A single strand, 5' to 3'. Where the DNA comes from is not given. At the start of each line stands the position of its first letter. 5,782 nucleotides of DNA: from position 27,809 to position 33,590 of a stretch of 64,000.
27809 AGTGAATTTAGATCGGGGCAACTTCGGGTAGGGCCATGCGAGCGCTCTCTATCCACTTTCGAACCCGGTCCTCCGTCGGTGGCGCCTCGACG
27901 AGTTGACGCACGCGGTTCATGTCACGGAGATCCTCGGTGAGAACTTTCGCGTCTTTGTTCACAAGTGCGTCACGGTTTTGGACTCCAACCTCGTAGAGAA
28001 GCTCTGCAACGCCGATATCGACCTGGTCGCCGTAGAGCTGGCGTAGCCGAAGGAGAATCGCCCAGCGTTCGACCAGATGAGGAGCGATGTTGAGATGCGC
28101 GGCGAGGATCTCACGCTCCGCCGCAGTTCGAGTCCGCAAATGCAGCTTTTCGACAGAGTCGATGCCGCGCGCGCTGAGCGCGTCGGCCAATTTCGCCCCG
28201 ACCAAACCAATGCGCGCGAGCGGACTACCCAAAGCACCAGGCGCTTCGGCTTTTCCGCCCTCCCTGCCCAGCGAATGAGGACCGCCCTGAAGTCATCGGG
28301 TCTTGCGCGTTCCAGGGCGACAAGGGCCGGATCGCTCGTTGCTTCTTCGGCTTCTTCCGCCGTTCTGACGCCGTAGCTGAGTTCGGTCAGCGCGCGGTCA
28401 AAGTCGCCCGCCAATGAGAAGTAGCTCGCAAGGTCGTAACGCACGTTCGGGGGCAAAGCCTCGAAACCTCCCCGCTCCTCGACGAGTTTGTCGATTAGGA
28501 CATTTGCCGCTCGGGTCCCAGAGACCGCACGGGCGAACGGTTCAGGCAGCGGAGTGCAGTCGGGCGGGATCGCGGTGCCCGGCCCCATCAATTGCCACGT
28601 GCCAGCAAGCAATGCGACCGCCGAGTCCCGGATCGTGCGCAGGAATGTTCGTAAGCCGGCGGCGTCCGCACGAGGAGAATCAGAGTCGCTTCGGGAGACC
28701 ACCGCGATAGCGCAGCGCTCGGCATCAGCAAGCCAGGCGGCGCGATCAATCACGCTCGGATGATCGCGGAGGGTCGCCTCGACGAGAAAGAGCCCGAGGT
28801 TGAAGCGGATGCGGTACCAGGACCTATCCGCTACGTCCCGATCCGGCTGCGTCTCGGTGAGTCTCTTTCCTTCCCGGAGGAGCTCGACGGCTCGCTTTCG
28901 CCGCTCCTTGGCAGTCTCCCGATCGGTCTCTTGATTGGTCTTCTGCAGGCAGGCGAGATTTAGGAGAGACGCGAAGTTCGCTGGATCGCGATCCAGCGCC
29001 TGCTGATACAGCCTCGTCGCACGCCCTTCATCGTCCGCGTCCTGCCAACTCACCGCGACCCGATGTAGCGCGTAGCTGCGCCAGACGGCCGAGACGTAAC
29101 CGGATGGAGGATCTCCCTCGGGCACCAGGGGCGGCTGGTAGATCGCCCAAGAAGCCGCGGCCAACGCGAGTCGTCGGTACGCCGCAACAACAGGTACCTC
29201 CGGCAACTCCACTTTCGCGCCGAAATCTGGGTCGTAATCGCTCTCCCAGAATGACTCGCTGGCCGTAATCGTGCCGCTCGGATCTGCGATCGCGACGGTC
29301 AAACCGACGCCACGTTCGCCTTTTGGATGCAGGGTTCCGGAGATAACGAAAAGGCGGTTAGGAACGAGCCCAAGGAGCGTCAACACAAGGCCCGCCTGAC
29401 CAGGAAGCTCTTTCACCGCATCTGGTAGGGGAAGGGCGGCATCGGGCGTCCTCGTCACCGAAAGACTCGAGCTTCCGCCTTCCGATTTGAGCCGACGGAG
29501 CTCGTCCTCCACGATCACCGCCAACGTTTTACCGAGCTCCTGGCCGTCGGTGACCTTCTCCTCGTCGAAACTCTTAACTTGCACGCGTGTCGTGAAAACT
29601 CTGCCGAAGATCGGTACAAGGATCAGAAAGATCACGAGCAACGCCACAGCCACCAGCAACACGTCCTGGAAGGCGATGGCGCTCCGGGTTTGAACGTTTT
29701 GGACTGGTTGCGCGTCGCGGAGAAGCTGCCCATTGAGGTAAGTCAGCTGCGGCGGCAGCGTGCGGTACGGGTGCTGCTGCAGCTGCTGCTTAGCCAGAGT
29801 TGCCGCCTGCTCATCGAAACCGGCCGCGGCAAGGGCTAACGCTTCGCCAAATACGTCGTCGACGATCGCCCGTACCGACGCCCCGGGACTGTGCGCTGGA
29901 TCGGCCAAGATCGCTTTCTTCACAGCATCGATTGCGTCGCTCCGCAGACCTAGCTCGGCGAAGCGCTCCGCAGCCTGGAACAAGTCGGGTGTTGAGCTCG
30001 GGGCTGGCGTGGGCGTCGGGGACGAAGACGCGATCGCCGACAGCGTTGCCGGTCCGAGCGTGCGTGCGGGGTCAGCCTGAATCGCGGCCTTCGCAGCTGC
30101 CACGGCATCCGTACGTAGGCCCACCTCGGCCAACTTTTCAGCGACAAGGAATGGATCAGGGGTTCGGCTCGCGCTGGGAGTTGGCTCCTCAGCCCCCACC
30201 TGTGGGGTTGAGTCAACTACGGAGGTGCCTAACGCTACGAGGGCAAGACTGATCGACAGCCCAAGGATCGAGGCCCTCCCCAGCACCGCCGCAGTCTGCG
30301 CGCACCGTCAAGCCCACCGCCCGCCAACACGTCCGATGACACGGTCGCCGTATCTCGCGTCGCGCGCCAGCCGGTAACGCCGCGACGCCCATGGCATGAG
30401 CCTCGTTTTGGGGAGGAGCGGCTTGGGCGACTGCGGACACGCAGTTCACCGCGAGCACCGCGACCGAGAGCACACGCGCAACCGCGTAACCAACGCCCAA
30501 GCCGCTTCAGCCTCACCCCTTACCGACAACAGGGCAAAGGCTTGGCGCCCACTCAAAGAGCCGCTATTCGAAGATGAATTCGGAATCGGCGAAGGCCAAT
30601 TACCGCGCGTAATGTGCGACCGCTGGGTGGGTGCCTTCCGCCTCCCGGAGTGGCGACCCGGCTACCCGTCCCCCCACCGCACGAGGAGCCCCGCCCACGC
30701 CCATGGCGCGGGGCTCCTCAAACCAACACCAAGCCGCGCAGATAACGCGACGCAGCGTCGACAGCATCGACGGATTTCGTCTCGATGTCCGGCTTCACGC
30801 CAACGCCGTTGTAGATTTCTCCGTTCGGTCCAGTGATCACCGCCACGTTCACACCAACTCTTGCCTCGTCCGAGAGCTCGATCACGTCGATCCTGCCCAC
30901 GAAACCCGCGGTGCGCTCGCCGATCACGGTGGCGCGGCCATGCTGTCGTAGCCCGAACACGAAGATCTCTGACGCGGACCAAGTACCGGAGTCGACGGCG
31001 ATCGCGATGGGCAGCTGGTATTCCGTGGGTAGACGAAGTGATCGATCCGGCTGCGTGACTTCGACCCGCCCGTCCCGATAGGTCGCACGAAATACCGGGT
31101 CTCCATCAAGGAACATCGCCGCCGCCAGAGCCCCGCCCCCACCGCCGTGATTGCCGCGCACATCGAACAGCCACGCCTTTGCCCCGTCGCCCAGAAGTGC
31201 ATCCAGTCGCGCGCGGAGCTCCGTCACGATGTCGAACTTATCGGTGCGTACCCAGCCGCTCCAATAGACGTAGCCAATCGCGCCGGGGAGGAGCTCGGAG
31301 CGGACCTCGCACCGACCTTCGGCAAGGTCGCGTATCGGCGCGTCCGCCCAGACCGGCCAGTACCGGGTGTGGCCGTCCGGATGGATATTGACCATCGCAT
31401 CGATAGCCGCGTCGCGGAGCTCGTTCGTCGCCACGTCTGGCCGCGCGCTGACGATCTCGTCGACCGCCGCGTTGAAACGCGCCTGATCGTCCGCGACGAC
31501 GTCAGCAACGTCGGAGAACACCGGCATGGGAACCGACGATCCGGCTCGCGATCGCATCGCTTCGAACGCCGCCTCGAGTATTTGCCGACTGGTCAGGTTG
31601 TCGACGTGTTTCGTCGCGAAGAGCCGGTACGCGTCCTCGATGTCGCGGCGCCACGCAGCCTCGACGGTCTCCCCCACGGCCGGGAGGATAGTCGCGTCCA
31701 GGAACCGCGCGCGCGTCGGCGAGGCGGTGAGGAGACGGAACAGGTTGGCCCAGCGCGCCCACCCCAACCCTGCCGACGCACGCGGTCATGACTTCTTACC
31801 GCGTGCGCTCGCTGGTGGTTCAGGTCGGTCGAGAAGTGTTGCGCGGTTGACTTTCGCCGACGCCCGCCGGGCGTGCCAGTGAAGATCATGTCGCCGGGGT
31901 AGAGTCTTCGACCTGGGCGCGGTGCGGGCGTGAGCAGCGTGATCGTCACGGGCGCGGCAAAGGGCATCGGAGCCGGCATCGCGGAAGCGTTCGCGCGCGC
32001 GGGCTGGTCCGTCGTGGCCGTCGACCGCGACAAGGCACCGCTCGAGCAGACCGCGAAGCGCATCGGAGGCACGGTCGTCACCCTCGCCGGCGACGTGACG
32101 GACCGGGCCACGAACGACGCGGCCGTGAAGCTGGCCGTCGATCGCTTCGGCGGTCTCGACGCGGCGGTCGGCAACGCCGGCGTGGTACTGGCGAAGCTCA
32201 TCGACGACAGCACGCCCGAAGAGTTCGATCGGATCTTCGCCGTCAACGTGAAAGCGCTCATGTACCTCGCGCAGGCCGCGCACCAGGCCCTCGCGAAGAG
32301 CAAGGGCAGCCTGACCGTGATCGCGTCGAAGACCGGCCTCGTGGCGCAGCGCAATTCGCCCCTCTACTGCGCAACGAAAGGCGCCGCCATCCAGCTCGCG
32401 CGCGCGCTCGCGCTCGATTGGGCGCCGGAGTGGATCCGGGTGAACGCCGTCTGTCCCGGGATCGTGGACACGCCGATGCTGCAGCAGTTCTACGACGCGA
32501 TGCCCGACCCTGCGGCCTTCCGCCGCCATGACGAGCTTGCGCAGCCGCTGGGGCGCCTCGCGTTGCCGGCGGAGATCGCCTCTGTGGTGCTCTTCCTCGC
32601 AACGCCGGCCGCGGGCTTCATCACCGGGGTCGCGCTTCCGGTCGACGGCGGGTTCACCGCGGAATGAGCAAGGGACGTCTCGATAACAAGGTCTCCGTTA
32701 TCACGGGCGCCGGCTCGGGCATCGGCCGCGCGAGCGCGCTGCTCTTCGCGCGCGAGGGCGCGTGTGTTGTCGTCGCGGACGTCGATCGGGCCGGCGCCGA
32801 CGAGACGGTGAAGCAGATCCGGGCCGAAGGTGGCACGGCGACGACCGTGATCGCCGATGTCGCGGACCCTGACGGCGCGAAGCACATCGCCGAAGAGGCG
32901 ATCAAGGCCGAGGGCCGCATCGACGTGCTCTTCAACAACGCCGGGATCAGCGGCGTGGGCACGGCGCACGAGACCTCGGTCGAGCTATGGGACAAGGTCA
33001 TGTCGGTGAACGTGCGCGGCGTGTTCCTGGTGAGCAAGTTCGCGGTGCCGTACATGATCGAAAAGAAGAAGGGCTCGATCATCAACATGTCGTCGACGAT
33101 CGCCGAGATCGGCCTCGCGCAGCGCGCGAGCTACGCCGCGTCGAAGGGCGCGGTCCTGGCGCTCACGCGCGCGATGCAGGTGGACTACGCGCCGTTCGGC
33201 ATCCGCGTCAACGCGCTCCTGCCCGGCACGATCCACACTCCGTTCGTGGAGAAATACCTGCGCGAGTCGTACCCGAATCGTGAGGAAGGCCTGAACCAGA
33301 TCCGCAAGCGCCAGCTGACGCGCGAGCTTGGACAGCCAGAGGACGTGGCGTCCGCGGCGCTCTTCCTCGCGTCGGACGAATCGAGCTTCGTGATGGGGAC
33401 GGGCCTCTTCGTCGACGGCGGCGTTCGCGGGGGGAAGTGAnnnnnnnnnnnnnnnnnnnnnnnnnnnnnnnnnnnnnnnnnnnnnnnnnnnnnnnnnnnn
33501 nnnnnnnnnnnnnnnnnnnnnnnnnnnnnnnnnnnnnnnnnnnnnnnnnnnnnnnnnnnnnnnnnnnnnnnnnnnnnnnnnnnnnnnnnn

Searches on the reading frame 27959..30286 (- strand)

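Call 16: search_protein_families(library=pfam, max_evalue=0.001, proteins=[window:27959-30286:-])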
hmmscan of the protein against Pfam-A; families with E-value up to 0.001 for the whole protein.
window:27959-30286:- (775 aa): 1 family
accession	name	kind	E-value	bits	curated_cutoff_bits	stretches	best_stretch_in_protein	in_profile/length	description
PF13431.12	TPR_17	-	2.2e-05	24.8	24.4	0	426-456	1-31/34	Tetratricopeptide repeat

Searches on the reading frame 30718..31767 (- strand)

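Call 16: search_protein_families(library=pfam, max_evalue=0.001, proteins=[window:30718-31767:-])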
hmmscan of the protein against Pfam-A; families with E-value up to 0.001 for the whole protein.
window:30718-31767:- (349 aa): 1 family
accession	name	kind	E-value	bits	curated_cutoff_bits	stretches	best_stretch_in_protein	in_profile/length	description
PF03572.23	Peptidase_S41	-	5.2e-24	85.1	24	1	171-329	3-164/165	Peptidase family S41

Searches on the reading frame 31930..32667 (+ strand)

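Call 16: search_protein_families(library=pfam, max_evalue=0.001, proteins=[window:31930-32667:+])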
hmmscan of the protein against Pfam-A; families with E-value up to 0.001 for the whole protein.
window:31930-32667:+ (245 aa): 6 families
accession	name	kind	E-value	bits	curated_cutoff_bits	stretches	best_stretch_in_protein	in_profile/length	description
PF13561.12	adh_short_C2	-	4e-60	203.8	27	1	8-243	1-236/236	Enoyl-(Acyl carrier protein) reductase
PF00106.31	adh_short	-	2e-49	168.2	26.6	1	4-188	3-191/195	short chain dehydrogenase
PF08659.16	KR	-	7.3e-11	42.7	22.6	1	3-152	2-155/180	KR domain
PF23441.1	SDR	-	1.7e-05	24.8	27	1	3-185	9-200/258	SDR-like rossmann domain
PF02737.24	3HCDH_N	-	8e-05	23.1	22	1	6-55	4-52/180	3-hydroxyacyl-CoA dehydrogenase, NAD binding domain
PF05368.20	NmrA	-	0.00053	20.1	27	1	2-68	3-69/298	NmrA-like family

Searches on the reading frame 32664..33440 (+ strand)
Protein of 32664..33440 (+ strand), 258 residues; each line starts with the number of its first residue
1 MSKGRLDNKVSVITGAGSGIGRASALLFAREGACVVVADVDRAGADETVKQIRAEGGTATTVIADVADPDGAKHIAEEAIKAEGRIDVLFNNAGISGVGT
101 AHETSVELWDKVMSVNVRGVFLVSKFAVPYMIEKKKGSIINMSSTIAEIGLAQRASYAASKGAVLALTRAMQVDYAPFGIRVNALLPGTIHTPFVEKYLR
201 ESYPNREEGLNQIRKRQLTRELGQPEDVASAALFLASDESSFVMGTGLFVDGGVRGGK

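Call 16: search_protein_families(library=pfam, max_evalue=0.001, proteins=[window:32664-33440:+])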
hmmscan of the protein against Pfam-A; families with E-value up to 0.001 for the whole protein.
window:32664-33440:+ (258 aa): 5 families
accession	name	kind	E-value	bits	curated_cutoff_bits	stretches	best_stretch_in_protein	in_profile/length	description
PF13561.12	adh_short_C2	-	1.8e-64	218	27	1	15-254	1-235/236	Enoyl-(Acyl carrier protein) reductase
PF00106.31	adh_short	-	4.6e-57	193.1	26.6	1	9-198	1-190/195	short chain dehydrogenase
PF08659.16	KR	-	3e-12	47.3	22.6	1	12-170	4-162/180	KR domain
PF23441.1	SDR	-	2.1e-10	40.9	27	1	7-254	6-255/258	SDR-like rossmann domain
PF01370.27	Epimerase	-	2.3e-06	27.6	20.9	1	12-238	2-227/240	NAD dependent epimerase/dehydratase family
